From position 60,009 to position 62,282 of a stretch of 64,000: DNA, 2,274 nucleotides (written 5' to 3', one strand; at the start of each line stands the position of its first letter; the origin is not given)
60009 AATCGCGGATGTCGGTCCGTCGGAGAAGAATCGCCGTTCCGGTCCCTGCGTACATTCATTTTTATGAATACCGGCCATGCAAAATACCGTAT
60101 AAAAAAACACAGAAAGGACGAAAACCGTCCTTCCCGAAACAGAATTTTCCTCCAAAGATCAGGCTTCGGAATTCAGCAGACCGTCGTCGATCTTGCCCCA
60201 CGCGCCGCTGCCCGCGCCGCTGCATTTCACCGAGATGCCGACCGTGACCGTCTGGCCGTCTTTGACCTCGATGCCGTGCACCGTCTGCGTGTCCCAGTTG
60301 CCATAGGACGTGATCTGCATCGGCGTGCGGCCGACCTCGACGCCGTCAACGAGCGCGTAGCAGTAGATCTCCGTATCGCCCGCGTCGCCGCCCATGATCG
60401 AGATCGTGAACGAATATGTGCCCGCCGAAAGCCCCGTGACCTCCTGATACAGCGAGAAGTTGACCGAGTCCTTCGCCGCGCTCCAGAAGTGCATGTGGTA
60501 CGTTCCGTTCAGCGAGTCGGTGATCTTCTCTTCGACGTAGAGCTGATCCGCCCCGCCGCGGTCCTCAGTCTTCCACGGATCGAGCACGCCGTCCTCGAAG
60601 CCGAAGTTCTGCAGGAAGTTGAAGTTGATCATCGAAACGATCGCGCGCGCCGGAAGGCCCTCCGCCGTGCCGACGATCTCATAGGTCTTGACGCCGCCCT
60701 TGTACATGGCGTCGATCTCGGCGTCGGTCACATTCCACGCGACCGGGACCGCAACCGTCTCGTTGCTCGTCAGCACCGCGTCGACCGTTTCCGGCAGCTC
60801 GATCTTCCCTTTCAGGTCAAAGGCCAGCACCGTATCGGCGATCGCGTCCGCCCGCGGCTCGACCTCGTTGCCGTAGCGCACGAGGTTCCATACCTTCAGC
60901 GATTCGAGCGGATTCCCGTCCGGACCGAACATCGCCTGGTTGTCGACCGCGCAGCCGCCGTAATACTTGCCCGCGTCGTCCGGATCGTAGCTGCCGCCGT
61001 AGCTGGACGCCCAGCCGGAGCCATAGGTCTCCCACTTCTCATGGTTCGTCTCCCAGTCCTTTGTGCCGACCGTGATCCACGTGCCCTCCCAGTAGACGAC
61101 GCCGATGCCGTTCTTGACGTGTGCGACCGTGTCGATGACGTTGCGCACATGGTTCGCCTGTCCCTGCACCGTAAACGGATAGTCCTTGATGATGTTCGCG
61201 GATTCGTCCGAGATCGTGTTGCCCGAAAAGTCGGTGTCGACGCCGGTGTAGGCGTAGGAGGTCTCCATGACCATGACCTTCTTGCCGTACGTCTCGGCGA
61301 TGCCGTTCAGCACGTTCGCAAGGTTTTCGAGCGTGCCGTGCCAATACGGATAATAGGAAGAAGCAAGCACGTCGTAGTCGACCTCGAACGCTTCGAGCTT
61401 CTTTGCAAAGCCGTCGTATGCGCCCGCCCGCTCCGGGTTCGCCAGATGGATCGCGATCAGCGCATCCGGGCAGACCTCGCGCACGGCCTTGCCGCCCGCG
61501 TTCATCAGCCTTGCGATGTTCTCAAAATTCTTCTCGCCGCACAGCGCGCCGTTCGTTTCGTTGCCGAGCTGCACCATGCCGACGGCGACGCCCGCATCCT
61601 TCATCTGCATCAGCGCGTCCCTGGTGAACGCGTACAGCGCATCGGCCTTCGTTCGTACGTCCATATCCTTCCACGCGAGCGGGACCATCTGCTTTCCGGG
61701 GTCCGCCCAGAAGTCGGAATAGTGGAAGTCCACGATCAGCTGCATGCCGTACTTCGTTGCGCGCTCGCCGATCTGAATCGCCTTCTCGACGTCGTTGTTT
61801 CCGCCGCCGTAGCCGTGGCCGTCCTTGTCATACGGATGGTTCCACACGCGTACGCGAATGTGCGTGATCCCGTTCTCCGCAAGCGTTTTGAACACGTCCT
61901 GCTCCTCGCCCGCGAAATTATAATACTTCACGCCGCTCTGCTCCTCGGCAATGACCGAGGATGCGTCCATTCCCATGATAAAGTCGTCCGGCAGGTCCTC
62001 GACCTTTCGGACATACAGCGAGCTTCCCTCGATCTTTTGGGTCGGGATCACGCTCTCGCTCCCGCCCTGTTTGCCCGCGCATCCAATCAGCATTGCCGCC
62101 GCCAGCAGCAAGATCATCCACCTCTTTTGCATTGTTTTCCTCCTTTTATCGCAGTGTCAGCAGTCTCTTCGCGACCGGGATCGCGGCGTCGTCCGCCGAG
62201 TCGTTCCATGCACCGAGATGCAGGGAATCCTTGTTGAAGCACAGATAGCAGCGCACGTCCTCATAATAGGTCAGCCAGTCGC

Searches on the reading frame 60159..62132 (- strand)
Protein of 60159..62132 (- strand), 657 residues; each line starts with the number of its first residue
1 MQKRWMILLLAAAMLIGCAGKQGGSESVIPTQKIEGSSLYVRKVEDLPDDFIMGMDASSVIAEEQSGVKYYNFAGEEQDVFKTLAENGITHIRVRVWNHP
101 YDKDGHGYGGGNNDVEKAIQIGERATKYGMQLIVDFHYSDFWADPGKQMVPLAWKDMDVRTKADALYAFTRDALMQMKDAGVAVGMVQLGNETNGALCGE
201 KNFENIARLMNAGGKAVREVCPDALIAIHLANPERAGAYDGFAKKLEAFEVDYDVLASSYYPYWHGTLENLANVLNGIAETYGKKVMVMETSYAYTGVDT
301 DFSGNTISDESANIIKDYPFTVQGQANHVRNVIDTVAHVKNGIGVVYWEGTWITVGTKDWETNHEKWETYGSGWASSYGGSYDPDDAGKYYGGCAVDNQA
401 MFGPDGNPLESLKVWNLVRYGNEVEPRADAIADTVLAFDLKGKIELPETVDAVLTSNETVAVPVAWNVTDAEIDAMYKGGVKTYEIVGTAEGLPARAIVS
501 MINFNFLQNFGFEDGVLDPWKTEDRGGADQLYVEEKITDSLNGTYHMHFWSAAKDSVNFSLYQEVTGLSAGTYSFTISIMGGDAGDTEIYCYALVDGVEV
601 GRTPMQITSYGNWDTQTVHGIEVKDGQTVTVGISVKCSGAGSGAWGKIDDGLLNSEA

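Call 33: search_protein_families(library=pfam, proteins=[window:60159-62132:-], max_evalue=0.000001)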
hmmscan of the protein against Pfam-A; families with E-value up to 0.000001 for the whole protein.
window:60159-62132:- (657 aa): 2 families
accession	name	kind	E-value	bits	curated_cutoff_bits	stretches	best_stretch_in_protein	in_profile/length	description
PF07745.19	Glyco_hydro_53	-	3.5e-118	395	24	1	52-414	1-339/340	Glycosyl hydrolase family 53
PF00150.24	Cellulase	-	6.5e-07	29.5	23.5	0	70-231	17-168/272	Cellulase (glycosyl hydrolase family 5)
